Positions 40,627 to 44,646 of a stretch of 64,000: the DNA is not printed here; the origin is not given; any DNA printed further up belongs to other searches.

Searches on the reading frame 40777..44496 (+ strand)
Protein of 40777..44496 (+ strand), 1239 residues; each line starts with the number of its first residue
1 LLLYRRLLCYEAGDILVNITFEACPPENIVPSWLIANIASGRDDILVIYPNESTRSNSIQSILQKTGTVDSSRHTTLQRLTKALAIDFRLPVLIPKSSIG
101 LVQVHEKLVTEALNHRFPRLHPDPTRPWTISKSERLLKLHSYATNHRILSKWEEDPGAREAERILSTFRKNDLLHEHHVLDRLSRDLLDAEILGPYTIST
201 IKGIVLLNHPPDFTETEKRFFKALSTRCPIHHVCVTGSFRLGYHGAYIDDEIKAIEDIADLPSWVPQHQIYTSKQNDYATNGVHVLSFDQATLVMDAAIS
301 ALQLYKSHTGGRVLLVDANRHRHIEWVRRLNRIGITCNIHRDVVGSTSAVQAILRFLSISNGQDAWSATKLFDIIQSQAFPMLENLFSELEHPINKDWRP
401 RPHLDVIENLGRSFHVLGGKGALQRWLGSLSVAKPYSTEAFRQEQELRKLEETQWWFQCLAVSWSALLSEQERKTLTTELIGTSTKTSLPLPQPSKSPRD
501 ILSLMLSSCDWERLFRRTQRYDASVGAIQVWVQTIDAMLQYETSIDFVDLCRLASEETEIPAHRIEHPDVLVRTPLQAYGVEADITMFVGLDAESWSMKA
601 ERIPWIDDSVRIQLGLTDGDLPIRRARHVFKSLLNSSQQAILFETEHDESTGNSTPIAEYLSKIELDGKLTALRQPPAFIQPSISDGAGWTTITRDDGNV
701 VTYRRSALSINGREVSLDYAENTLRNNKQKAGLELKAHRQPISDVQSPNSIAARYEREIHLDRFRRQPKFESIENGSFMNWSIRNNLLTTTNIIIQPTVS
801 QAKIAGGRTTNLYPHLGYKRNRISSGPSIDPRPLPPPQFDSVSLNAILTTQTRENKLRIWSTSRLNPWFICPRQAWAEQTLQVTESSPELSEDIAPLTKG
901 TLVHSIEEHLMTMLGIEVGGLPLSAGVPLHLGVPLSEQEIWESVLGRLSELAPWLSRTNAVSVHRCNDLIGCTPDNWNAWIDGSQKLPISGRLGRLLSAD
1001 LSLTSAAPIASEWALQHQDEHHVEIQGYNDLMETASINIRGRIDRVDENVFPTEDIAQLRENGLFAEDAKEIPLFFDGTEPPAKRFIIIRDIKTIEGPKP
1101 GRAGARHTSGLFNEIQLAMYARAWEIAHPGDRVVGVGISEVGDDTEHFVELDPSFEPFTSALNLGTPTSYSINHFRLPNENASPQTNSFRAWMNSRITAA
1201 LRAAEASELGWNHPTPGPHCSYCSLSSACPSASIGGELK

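Call 37: search_protein_families(library=pfam, proteins=[window:40777-44496:+], max_evalue=0.001)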
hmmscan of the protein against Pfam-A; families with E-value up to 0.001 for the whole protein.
window:40777-44496:+ (1239 aa): 1 family
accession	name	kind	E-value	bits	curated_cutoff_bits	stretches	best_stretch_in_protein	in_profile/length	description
PF12705.13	PDDEXK_1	-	2.3e-11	44.6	22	1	860-1048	2-133/247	PD-(D/E)XK nuclease superfamily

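Call 55: search_protein_families(library=padloc, proteins=[window:40777-44496:+], max_evalue=0.01)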
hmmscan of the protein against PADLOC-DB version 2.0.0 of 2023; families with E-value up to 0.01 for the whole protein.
window:40777-44496:+ (1239 aa): 3 families
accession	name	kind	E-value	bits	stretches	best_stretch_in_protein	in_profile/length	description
PDLC00943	Cas4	-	0.00014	19.9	0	862-913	3-48/180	CRISPR-associated protein Cas4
PDLC01250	Cas4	-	0.0023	16.2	0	862-908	3-42/168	"CAS-I,CAS-II,CAS-III,CAS-IV,CAS-V,CAS-VI; acquisition_associated"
PDLC01447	Cas4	-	0.003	16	0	861-908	6-45/161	"CAS-I,CAS-II,CAS-III,CAS-IV,CAS-V,CAS-VI; acquisition_associated"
